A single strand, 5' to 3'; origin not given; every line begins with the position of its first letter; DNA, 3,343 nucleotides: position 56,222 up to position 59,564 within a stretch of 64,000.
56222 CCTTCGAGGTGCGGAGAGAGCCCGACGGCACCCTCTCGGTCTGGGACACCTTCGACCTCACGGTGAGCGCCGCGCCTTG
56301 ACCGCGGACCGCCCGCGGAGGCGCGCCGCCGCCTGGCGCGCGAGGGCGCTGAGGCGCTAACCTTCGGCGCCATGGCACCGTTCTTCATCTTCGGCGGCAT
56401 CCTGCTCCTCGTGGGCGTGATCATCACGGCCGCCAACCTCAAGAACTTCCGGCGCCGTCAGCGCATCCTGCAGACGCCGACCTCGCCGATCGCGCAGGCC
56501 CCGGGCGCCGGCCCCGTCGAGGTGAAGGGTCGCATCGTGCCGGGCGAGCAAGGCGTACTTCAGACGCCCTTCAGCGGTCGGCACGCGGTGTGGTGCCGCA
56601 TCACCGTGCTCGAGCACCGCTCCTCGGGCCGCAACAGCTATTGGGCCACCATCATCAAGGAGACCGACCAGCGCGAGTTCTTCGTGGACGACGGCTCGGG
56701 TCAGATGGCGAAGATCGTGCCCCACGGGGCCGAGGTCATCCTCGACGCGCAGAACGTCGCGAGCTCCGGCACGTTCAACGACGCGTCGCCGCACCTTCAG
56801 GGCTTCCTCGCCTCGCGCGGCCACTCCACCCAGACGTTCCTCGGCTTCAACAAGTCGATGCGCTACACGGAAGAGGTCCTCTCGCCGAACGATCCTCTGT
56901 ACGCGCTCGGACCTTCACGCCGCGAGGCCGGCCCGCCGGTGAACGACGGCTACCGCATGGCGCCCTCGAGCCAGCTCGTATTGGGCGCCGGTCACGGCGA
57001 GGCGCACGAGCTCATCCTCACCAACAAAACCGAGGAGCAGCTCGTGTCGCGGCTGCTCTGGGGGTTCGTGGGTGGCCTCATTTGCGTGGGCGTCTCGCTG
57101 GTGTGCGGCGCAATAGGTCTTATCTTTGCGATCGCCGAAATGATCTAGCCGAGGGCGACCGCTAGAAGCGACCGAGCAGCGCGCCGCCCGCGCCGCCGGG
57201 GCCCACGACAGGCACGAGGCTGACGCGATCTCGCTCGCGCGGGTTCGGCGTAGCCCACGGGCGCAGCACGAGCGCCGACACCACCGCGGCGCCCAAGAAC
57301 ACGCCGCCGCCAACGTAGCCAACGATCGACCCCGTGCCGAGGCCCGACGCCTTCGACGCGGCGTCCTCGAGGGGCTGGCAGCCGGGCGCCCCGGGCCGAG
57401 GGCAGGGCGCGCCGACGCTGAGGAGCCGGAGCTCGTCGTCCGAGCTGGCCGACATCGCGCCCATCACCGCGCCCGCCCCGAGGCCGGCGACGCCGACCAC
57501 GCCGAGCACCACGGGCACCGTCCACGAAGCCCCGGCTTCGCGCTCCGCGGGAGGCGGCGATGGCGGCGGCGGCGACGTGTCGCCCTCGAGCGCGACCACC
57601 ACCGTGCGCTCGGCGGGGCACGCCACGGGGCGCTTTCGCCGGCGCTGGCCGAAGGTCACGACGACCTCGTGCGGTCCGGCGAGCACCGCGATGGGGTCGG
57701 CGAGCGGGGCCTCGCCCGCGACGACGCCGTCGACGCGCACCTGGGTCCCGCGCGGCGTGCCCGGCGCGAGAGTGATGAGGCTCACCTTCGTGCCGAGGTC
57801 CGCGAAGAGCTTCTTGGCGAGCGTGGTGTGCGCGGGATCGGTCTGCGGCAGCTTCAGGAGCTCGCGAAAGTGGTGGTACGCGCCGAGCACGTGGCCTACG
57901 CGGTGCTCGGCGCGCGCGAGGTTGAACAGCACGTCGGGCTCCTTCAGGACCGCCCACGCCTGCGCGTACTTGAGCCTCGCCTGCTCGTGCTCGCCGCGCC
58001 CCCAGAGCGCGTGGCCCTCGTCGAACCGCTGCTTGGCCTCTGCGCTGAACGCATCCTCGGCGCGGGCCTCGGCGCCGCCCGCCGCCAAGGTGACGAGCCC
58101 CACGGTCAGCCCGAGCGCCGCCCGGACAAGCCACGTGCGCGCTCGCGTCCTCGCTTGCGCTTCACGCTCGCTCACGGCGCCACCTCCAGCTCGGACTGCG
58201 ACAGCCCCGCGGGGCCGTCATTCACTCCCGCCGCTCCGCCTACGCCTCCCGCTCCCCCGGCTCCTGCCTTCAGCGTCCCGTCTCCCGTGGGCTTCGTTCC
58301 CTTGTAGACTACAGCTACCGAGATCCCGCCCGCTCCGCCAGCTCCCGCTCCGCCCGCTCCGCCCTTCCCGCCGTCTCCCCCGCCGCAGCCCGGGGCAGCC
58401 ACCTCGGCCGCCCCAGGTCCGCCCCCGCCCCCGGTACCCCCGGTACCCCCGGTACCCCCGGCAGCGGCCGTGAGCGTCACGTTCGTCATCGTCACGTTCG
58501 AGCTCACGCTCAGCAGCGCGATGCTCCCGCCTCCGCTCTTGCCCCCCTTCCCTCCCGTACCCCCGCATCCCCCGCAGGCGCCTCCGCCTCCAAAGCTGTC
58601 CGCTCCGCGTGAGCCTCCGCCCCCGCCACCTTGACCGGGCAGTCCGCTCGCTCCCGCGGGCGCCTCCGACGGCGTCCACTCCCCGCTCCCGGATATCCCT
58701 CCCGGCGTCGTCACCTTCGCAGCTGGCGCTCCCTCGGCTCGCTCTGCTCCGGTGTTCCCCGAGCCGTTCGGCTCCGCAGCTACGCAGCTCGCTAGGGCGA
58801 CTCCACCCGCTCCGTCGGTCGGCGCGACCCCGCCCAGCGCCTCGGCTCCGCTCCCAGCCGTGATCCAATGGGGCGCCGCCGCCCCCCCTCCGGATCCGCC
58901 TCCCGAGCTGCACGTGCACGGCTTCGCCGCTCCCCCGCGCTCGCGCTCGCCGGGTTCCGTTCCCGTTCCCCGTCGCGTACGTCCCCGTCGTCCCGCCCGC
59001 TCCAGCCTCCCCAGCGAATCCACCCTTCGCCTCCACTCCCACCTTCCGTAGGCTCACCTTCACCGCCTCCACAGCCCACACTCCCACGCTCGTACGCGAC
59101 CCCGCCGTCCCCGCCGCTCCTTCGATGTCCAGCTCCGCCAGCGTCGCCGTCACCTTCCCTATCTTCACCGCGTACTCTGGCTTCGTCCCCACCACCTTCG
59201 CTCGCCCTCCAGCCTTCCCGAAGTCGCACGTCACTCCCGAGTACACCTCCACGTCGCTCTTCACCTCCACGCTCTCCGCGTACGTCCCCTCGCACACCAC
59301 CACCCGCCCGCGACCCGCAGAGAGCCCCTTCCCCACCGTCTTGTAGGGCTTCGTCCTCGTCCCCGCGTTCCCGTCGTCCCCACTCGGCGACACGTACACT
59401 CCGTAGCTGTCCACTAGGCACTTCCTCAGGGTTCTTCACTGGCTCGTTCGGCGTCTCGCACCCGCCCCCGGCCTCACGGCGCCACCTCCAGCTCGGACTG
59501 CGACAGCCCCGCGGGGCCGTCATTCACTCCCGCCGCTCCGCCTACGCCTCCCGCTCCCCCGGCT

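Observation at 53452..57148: Putative operon of penta-heme cytochrome c lipoprotein, secreted Cys protein, orphan Lon N-domain protein, Rieske protein and GIDE-like membrane protein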

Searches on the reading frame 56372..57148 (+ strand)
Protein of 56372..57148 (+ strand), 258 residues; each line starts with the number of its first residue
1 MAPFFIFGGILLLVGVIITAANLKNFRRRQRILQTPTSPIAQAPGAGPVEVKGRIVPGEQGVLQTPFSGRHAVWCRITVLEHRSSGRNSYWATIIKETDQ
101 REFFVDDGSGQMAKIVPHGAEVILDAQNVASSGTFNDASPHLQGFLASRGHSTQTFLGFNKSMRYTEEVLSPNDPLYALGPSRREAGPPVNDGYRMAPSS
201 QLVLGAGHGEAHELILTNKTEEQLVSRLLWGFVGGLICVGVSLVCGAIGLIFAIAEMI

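Call 3: search_protein_families(library=pfam, proteins=[window:56372-57148:+], max_evalue=0.1)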
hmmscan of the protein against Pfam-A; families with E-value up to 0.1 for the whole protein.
window:56372-57148:+ (258 aa): 1 family
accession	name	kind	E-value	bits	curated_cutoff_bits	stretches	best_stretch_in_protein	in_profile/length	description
PF12483.13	GIDE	-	1.1e-08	35.2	23.6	1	83-246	8-160/160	E3 Ubiquitin ligase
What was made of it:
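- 56372..57148 (+): Two-TM GIDE-domain membrane protein of 258 aa. It is unit 3, a conserved Polyangia gene that is a neighbour only in this narrow clade. PF12483 E=1.1e-8 (call 3).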

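Call 4: search_protein_families(library=ncbifam, proteins=[window:56372-57148:+], max_evalue=0.1)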
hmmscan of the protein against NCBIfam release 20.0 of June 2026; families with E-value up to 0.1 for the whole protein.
window:56372-57148:+ (258 aa): 0 families

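Call 33: find_homologous_proteins(query=window:56372-57148:+)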
Query window:56372-57148:+ (258 aa): 333 proteins with E <= 0.001 among 1622 candidates; the best 120 are listed.
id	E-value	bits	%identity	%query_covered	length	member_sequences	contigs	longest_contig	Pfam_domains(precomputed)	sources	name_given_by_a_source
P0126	1.4e-169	580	100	100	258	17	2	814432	PF12483.14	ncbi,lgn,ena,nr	ncbi:MAG: hypothetical protein IPQ09_09420 [Myxococcales bacterium]|nr:hypothetical protein [Myxococ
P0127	9.8e-144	495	83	100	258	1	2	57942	PF12483.14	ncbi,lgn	-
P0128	3.7e-139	480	80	100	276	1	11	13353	PF12483.14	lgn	-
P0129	2.6e-137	474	79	100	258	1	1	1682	PF12483.14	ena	-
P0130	2.3e-135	468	84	92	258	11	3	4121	PF12483.14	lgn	-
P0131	1.5e-133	462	78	99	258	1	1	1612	PF12483.14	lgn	-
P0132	2.8e-132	458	78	100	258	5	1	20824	PF12483.14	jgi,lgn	-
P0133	3.5e-132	457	79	99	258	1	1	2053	PF12483.14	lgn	-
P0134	1.4e-131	455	78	100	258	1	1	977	PF12483.14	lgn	-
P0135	1.8e-129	448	81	90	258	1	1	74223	PF12483.14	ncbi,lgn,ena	-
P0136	2.1e-128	445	76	99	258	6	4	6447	PF12483.14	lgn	-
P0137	1.7e-127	442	75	100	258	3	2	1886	PF12483.14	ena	-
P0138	5.5e-126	437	74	100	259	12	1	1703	PF12483.14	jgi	jgi:hypothetical protein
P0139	4.8e-117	408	75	87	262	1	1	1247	PF12483.14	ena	-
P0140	4.7e-115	401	72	91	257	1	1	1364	PF12483.14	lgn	-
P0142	4.2e-114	398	72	92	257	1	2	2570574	PF12483.14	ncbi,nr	ncbi:MAG: hypothetical protein KIT84_06960 [Labilithrix sp.]|nr:hypothetical protein [Labilithrix sp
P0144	1.3e-113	397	68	99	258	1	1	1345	PF12483.14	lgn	-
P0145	1.5e-113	396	68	99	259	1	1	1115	PF12483.14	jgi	jgi:hypothetical protein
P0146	5.8e-113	394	68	99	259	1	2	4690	PF12483.14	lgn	-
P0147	9.7e-113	394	69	94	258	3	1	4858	PF12483.14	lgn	-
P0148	5.0e-112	391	71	92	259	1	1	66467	PF12483.14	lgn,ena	-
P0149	5.8e-112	391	71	92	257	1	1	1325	PF12483.14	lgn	-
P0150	6.4e-112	391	70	99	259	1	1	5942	PF12483.14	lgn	-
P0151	1.4e-111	390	72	90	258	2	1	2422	PF12483.14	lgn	-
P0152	1.6e-111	390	68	99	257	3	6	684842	PF12483.14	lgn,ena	-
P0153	1.7e-111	390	69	100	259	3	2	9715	PF12483.14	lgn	-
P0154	6.1e-111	388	68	99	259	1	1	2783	PF12483.14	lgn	-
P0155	7.8e-111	387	68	92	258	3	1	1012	PF12483.14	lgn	-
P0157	1.1e-110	387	70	93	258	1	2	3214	PF12483.14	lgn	-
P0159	1.8e-110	386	69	97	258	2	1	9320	PF12483.14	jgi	jgi:hypothetical protein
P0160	2.6e-110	386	68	95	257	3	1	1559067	PF12483.14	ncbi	ncbi:MAG: hypothetical protein U0270_04465 [Labilithrix sp.]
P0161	3.0e-110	386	71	91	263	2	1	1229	PF12483.14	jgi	jgi:hypothetical protein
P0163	3.7e-110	385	70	91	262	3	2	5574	PF12483.14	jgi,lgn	-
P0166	1.0e-109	384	72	83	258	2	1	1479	PF12483.14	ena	-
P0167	1.8e-109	383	69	90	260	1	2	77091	PF12483.14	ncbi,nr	ncbi:MAG: hypothetical protein KF764_19700 [Labilithrix sp.]|nr:hypothetical protein [Labilithrix sp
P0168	1.9e-109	383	66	99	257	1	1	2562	PF12483.14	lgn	-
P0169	2.0e-109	383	69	97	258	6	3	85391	PF12483.14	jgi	jgi:hypothetical protein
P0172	3.0e-109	382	68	92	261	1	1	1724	PF12483.14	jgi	jgi:hypothetical protein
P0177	7.3e-109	381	66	100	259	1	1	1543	PF12483.14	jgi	jgi:hypothetical protein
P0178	7.5e-109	381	70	92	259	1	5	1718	PF12483.14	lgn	-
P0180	1.0e-108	381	72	86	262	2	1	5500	PF12483.14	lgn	-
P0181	1.6e-108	380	72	84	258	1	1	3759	PF12483.14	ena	-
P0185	2.0e-108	380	66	99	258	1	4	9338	PF12483.14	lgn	-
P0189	2.9e-108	379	66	100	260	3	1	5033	PF12483.14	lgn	-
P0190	3.1e-108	379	68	90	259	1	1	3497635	PF12483.14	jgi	jgi:hypothetical protein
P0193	3.8e-108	379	69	90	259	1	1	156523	PF12483.14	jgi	jgi:hypothetical protein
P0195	4.6e-108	378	67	98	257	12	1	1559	PF12483.14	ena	-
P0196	4.7e-108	378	68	96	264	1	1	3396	PF12483.14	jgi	jgi:hypothetical protein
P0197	5.8e-108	378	66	100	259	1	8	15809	PF12483.14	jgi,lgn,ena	-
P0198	6.4e-108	378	70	92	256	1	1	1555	PF12483.14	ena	-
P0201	8.1e-108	378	67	100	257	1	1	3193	PF12483.14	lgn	-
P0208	1.7e-107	376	68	91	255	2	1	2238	PF12483.14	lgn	-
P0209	2.1e-107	376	67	100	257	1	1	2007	PF12483.14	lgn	-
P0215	4.7e-107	375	68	92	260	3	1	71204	PF12483.14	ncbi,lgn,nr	ncbi:MAG: hypothetical protein KF782_08735 [Labilithrix sp.]|nr:hypothetical protein [Labilithrix sp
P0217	5.0e-107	375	71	84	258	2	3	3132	PF12483.14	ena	-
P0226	9.9e-107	374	69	89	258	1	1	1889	PF12483.14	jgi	-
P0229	1.2e-106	374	64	99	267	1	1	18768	PF12483.14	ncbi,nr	ncbi:MAG: hypothetical protein JWP97_2554 [Labilithrix sp.]|nr:hypothetical protein [Labilithrix sp.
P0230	1.3e-106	374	70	88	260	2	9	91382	PF12483.14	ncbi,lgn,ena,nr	ncbi:MAG: hypothetical protein KF850_09420 [Labilithrix sp.]|nr:hypothetical protein [Labilithrix sp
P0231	1.4e-106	373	66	89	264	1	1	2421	PF12483.14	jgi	jgi:hypothetical protein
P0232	1.9e-106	373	68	90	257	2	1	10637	PF12483.14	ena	-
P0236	2.7e-106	373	68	92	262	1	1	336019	PF12483.14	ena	-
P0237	3.2e-106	372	68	90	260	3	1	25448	PF12483.14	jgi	jgi:hypothetical protein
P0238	4.0e-106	372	69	90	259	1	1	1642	PF12483.14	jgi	jgi:hypothetical protein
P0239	4.4e-106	372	70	83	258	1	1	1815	PF12483.14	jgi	jgi:hypothetical protein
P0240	4.8e-106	372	66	97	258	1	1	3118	PF12483.14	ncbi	-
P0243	5.2e-106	372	66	92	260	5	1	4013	PF12483.14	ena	-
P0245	6.6e-106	371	68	89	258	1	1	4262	PF12483.14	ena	-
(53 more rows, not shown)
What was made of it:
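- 56372..57148 (+): Orthologues are 62-83% identical across many Polyangiaceae and Labilithrix MAGs (call 33).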

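Call 35: find_related_loci(query=A2, collection=metagenome_contigs, flank=6000)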
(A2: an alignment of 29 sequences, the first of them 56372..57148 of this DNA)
Query A2 (258 aa) in metagenome_contigs; peptide patterns used: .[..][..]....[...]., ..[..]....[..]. (x = any residue, [..] = any of these).
254 stretches matched a pattern; 70 encode a relative of the query (tblastn E <= 1e-3); 69 distinct loci.
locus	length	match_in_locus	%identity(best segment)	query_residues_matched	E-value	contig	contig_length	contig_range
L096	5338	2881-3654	100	1-258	3e-177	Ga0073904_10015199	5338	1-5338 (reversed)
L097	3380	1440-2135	81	1-232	2e-131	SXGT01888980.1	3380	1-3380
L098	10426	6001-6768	68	1-256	4e-117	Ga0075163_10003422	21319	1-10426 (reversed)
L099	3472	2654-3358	71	3-237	2e-117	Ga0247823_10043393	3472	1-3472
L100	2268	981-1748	65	1-256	5e-119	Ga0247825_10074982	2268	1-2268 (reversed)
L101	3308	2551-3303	67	1-251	2e-115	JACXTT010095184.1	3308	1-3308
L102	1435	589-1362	62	1-258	1e-120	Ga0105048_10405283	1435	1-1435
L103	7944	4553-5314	65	4-257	9e-111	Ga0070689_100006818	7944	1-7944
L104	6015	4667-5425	65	4-256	3e-110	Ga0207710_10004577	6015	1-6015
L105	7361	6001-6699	69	1-233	3e-110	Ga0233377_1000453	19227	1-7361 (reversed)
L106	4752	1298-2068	64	1-258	8e-110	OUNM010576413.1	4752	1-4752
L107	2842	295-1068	64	1-258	4e-113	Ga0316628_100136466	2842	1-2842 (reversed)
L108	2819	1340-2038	67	1-233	9e-112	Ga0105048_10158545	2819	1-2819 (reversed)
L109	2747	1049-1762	66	1-238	1e-111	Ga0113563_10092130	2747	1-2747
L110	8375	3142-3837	68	1-232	6e-108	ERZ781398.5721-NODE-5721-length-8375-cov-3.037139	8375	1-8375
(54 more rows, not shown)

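Call 38: find_encoding_contigs(protein=P0127, flank=7000, max_places=1)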
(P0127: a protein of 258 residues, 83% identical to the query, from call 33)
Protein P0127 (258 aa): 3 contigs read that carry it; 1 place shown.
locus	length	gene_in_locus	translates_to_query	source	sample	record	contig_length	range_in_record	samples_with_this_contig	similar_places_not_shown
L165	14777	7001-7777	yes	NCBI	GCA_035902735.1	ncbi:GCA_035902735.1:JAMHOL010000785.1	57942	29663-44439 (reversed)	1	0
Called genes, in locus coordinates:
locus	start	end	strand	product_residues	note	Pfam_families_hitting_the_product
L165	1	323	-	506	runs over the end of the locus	PF01406:tRNA-synt_1e, PF01921:tRNA-synt_1f (faint), PF00133:tRNA-synt_1 (faint), PF09334:tRNA-synt_1g (weak), PF09190:DALR_2 (faint), PF23493:CysS_C (weak)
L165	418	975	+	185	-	-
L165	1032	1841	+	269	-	PF02405:MlaE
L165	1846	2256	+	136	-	-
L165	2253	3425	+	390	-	PF12704:MacB_PCD, PF02687:FtsX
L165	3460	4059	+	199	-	PF01227:GTP_cyclohydroI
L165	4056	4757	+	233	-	PF00106:adh_short, PF08659:KR, PF13460:NAD_binding_10 (weak), PF13561:adh_short_C2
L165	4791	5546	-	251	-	PF03009:GDPD, PF13653:GDPD_2 (faint)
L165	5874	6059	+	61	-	-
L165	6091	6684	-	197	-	PF09968:DUF2202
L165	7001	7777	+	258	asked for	PF12483:GIDE (weak)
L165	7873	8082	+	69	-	-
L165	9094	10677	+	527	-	PF05731:TROVE (faint), PF25045:vWA_Ro60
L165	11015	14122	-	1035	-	PF00873:ACR_tran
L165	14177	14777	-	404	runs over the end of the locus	PF25917:BSH_RND, PF25954:Beta-barrel_RND_2 (faint), PF25989:YknX_C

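Call 39: find_encoding_contigs(protein=P0142, flank=7000, max_places=1)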
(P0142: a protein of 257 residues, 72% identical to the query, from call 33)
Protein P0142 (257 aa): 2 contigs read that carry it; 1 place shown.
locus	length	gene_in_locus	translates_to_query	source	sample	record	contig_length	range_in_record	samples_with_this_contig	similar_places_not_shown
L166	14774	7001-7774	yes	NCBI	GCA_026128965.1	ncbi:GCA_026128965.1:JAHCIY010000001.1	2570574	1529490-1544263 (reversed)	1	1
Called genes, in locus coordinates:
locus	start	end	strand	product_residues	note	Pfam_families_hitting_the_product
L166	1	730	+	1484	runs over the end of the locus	PF00069:Pkinase, PF07714:PK_Tyr_Ser-Thr, PF13401:AAA_22 (faint), PF13191:AAA_16, PF13424:TPR_12, PF13432:TPR_16 (weak), PF13424:TPR_12, PF13432:TPR_16 (weak), +3 more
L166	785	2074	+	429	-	PF01734:Patatin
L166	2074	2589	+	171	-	-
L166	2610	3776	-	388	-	PF00196:GerE (weak), PF08281:Sigma70_r4_2 (faint), PF13936:HTH_38 (faint), PF00196:GerE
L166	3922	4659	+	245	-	-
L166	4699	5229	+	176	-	-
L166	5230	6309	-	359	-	-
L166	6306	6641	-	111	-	PF00903:Glyoxalase (weak)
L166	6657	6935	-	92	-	-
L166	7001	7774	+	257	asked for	PF12483:GIDE (faint)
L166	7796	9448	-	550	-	PF00069:Pkinase, PF07714:PK_Tyr_Ser-Thr, PF01636:APH (faint)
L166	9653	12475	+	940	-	PF03772:Competence, PF00753:Lactamase_B, PF12706:Lactamase_B_2 (weak)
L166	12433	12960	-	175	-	PF00156:Pribosyltran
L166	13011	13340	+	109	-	PF00515:TPR_1 (faint), PF07719:TPR_2 (weak), PF13432:TPR_16 (weak), PF14559:TPR_19 (weak)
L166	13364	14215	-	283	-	PF13146:TRL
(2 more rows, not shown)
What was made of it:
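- In Labilithrix its neighbours are unrelated genes (call 39).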

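Call 52: predict_structure(alignment_id=A2)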
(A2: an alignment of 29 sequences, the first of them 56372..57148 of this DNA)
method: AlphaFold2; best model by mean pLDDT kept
length: 258 residues; sequences in the alignment: 29
mean_pLDDT: 69.0   pTM: 0.49
mean pLDDT of the five models: 69.0, 66.6, 66.4, 62.3, 62.1
residues with pLDDT >= 90: 6; 70-90: 146; 50-70: 50; < 50: 56
segments of 3 or more residues with pLDDT < 50: 36-50, 178-218
pLDDT, mean of each block of 10 residues (from residue 1): 77 88 78 55 39 73 86 89 86 88 70 60 57 68 88 85 86 64 30 29 34 48 69 85 84 80
secondary structure, 60 per line:
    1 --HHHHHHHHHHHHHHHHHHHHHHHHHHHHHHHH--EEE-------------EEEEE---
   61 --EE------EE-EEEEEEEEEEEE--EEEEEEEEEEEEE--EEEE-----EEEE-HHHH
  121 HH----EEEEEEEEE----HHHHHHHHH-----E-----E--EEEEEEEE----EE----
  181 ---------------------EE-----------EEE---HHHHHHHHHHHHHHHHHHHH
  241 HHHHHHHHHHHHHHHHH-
elements in order: H3-34 E37-39 E53-57 E74-85 E88-100 E103-106 E112-115 H117-122 E127-135 H140-148 E163-170 E215-217 H221-257
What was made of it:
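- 56372..57148 (+): TM helices at residues 3-34 and 221-257 in the AF2 model, mean pLDDT 69 (call 52).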

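Call 57: search_protein_families(library=padloc, proteins=[window:56372-57148:+], max_evalue=0.01)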
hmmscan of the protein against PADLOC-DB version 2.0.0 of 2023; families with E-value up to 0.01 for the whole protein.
window:56372-57148:+ (258 aa): 0 families

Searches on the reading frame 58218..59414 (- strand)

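Call 72: search_protein_families(library=pfam, proteins=[window:58218-59414:-], max_evalue=0.01)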
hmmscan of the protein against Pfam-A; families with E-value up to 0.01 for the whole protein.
window:58218-59414:- (398 aa): 1 family
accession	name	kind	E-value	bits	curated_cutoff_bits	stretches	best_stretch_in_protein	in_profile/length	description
PF07602.17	DUF1565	-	0.00016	21.5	20.3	1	11-62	2-55/257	Protein of unknown function (DUF1565)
